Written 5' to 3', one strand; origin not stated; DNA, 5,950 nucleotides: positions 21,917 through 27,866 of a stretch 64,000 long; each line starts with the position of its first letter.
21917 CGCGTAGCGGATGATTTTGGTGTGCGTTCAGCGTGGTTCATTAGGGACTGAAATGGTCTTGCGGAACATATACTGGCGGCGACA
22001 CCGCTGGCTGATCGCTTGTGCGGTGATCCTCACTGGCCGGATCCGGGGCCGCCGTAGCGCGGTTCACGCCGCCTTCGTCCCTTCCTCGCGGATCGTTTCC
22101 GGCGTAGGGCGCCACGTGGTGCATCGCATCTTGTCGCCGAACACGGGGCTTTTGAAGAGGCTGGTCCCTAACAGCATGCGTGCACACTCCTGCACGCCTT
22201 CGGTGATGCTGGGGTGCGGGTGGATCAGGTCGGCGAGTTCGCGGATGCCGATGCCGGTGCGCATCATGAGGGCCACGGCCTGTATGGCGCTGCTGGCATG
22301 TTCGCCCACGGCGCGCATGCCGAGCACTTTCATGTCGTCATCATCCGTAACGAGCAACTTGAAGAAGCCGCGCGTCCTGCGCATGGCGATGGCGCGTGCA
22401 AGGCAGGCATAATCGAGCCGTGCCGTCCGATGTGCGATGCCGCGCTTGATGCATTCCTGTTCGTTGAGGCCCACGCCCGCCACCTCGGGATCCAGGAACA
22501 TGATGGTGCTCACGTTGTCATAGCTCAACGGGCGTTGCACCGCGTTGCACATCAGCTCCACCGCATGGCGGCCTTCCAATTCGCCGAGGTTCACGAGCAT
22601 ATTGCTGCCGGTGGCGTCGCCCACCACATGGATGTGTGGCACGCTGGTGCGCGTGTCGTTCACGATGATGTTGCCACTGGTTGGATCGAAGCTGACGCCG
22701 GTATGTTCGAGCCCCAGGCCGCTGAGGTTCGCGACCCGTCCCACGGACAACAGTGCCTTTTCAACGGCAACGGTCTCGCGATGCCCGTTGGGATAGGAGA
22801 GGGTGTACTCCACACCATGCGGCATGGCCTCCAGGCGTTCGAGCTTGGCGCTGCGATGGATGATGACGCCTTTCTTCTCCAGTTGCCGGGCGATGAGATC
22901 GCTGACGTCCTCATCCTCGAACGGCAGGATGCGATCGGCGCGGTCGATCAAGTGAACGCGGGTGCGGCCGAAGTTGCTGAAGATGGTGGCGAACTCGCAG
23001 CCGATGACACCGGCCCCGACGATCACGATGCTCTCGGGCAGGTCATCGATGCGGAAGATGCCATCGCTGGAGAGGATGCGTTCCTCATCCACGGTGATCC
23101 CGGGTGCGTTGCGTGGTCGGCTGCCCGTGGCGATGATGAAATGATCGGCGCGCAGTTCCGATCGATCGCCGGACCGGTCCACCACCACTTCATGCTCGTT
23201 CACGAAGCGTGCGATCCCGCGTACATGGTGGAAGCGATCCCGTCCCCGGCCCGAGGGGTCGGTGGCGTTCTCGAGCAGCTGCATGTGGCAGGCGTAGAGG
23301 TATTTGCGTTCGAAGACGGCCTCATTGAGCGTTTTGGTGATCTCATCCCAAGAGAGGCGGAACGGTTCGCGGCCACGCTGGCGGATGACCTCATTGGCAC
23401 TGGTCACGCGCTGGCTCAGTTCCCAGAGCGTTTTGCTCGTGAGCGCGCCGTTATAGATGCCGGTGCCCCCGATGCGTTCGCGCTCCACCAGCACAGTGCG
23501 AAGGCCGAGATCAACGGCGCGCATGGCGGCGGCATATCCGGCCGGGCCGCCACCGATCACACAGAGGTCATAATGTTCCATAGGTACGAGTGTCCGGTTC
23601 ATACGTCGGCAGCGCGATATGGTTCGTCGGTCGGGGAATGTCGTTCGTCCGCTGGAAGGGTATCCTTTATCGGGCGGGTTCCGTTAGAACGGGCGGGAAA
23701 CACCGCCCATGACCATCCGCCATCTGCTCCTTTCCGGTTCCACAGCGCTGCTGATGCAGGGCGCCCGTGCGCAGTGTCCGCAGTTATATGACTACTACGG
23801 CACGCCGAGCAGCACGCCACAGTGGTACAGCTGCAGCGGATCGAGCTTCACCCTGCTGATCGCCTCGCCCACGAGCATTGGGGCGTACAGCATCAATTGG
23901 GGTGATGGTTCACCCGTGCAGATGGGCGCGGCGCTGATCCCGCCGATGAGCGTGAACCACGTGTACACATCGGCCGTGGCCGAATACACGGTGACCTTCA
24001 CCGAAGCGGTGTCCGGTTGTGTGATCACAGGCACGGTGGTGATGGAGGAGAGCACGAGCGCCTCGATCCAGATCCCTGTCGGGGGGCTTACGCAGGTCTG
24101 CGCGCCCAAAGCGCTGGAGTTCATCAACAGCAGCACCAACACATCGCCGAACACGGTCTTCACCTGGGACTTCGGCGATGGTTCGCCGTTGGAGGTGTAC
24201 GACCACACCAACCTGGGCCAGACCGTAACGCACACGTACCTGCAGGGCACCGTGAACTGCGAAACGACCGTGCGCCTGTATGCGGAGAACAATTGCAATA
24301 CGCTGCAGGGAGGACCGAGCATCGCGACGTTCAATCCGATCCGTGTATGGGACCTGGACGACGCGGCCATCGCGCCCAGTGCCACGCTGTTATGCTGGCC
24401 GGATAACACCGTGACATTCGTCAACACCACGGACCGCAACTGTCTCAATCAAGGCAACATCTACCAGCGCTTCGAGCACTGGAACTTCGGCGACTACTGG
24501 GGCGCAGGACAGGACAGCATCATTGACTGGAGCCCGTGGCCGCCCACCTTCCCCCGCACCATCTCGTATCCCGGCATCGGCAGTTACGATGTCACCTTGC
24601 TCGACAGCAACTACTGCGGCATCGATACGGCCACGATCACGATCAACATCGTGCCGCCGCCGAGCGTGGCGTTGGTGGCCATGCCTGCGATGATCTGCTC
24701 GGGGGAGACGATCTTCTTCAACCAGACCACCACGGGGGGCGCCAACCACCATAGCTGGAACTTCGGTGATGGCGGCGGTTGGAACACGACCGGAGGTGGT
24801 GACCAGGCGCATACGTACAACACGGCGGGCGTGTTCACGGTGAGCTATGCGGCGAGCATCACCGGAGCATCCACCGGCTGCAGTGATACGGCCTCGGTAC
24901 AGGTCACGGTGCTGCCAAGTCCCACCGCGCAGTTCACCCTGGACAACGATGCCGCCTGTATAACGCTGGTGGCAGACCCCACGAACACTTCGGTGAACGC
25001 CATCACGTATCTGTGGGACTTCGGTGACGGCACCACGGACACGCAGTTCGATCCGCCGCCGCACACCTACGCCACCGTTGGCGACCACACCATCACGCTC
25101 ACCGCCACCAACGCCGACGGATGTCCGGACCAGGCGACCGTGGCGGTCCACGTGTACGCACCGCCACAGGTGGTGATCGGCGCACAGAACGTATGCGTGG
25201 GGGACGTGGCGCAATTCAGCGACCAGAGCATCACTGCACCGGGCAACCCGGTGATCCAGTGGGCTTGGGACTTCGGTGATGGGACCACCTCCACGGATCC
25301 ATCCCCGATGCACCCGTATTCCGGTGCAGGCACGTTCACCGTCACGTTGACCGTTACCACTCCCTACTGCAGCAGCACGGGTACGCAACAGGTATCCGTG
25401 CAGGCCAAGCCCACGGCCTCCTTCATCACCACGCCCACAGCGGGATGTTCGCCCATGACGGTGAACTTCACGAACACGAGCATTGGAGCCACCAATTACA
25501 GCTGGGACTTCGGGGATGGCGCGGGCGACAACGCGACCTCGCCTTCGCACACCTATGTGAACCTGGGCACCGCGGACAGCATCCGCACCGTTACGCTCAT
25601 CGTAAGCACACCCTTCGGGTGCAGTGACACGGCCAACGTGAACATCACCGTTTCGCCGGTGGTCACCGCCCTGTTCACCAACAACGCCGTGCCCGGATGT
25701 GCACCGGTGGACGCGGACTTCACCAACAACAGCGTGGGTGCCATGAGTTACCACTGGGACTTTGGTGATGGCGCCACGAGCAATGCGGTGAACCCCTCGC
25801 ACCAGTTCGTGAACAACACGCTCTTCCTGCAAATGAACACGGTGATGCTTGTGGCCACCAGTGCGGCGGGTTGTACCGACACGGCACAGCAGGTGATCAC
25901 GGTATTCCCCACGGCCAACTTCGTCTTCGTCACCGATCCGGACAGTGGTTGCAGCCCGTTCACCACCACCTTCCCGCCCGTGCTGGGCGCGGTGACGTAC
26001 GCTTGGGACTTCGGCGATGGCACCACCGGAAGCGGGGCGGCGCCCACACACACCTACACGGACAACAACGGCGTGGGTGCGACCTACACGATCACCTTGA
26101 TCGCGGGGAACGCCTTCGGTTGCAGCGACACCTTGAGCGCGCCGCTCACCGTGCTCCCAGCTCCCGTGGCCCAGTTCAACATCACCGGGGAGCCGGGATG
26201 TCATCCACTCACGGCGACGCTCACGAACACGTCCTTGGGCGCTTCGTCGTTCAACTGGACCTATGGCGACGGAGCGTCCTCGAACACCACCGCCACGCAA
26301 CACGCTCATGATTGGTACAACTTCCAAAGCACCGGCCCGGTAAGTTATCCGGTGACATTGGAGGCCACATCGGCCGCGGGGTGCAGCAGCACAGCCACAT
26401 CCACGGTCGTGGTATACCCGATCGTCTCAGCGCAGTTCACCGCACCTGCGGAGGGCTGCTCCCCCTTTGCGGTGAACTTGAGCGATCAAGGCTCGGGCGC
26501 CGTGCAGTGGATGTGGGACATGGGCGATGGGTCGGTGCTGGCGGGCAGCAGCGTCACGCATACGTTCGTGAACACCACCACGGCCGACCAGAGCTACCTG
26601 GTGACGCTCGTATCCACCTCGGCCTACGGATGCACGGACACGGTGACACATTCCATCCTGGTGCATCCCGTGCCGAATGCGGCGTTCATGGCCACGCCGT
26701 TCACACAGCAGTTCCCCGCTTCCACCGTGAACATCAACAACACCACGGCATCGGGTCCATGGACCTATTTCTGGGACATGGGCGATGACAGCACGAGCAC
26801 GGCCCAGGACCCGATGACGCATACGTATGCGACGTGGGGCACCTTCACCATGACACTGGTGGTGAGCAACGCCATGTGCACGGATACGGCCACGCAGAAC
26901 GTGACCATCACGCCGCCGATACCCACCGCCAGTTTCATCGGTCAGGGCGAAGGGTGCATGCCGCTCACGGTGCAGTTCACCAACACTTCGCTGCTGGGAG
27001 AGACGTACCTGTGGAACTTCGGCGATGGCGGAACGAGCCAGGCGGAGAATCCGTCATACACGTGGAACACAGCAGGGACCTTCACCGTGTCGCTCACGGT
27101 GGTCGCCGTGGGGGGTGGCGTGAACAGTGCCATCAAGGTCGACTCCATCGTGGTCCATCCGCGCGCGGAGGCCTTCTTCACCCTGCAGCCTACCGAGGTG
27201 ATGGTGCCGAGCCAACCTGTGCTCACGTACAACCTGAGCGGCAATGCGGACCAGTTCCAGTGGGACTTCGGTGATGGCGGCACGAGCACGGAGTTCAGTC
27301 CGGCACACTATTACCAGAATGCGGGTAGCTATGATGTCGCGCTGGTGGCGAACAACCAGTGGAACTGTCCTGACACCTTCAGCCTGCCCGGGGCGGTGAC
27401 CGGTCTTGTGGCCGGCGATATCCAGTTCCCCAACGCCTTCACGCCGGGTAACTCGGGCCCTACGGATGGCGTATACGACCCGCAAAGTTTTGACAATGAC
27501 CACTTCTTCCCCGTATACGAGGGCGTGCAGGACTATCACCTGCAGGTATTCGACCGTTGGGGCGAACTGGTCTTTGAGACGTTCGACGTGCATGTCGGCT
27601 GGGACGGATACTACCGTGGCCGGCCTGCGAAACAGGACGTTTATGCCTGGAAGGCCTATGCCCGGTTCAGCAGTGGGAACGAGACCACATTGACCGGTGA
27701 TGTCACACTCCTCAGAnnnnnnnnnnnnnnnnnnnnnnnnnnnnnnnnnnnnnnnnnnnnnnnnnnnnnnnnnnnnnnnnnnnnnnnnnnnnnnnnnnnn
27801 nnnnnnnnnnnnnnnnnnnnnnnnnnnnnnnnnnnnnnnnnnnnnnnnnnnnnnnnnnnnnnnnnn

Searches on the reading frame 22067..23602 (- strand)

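Call 58: search_protein_families(library=pfam, proteins=[window:22067-23602:-], max_evalue=0.00001)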
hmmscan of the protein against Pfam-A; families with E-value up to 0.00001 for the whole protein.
window:22067-23602:- (512 aa): 9 families
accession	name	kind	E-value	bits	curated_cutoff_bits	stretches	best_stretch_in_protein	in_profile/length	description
PF07992.20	Pyr_redox_2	-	8.5e-51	173.5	26.1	1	11-337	1-284/291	Pyridine nucleotide-disulphide oxidoreductase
PF02852.28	Pyr_redox_dim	-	1.1e-24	87.1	25.3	1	364-472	1-108/110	Pyridine nucleotide-disulphide oxidoreductase, dimerisation domain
PF00070.33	Pyr_redox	-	2e-22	79.9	22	1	191-263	1-72/82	Pyridine nucleotide-disulphide oxidoreductase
PF12831.13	FAD_oxidored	-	2.4e-12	47.3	27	1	12-160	1-145/416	FAD dependent oxidoreductase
PF01266.30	DAO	-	6.9e-09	36.1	27.9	1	12-73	1-58/353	FAD dependent oxidoreductase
PF13738.12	Pyr_redox_3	-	2.3e-08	34.1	30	1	15-296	2-274/305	Pyridine nucleotide-disulphide oxidoreductase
PF01134.28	GIDA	-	7.7e-07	28.9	22.1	0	12-40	1-29/391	Glucose inhibited division protein A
PF03486.20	HI0933_like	-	1.4e-06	28.4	50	0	12-44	2-34/244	HI0933-like protein Rossmann domain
PF13450.12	NAD_binding_8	-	4.2e-06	27.4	21.9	0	15-47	1-34/68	NAD(P)-binding Rossmann-like domain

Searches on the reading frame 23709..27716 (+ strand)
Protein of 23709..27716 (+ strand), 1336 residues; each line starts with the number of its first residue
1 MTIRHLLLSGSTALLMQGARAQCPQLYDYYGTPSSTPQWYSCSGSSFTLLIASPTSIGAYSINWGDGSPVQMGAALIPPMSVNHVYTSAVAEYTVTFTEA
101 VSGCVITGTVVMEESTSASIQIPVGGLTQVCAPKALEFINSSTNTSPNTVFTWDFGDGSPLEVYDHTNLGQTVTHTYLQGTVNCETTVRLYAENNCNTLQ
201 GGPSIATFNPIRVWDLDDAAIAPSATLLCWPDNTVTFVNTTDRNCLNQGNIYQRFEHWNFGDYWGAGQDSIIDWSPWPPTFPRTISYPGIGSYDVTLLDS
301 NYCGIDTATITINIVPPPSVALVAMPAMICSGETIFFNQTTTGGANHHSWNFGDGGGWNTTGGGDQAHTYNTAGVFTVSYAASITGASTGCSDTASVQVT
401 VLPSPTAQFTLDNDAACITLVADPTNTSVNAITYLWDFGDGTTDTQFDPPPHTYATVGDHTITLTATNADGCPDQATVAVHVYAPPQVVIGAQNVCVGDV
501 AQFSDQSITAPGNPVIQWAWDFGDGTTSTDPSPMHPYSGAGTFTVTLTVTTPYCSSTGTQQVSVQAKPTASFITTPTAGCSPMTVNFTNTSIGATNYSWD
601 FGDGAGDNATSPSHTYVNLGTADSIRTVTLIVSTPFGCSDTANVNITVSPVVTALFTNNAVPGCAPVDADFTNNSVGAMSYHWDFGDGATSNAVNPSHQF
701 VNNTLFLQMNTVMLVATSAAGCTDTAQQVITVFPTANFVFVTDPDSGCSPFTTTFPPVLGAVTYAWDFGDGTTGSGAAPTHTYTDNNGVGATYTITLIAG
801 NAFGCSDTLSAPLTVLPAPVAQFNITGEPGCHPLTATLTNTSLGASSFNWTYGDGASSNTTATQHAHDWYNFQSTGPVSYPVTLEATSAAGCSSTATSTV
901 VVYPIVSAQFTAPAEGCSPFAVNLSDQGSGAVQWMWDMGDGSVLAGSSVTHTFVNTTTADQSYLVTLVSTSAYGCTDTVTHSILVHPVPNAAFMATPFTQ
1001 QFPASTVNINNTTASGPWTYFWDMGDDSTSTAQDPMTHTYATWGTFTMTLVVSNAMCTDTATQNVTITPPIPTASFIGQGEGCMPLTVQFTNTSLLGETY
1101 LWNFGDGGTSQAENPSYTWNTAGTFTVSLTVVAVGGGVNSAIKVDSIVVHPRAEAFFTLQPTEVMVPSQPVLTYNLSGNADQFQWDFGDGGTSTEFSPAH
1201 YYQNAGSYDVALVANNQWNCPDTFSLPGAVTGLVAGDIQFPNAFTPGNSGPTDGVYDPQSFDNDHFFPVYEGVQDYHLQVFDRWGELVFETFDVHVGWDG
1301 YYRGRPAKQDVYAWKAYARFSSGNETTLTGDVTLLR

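Call 8: search_protein_families(library=pfam, proteins=[window:23709-27716:+], max_evalue=0.01)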
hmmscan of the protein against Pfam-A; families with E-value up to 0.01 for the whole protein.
window:23709-27716:+ (1336 aa): 3 families
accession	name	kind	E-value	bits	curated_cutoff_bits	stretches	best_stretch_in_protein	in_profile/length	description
PF18911.6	PKD_4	-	3.7e-125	408.7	27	12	484-564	2-83/85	PKD domain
PF00801.26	PKD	-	7.8e-77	253.8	23.5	10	416-474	18-73/80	PKD domain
PF13585.12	CHU_C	-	1.6e-06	28.5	27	1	1239-1317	2-71/86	CHU_C Type IX secretion signal domain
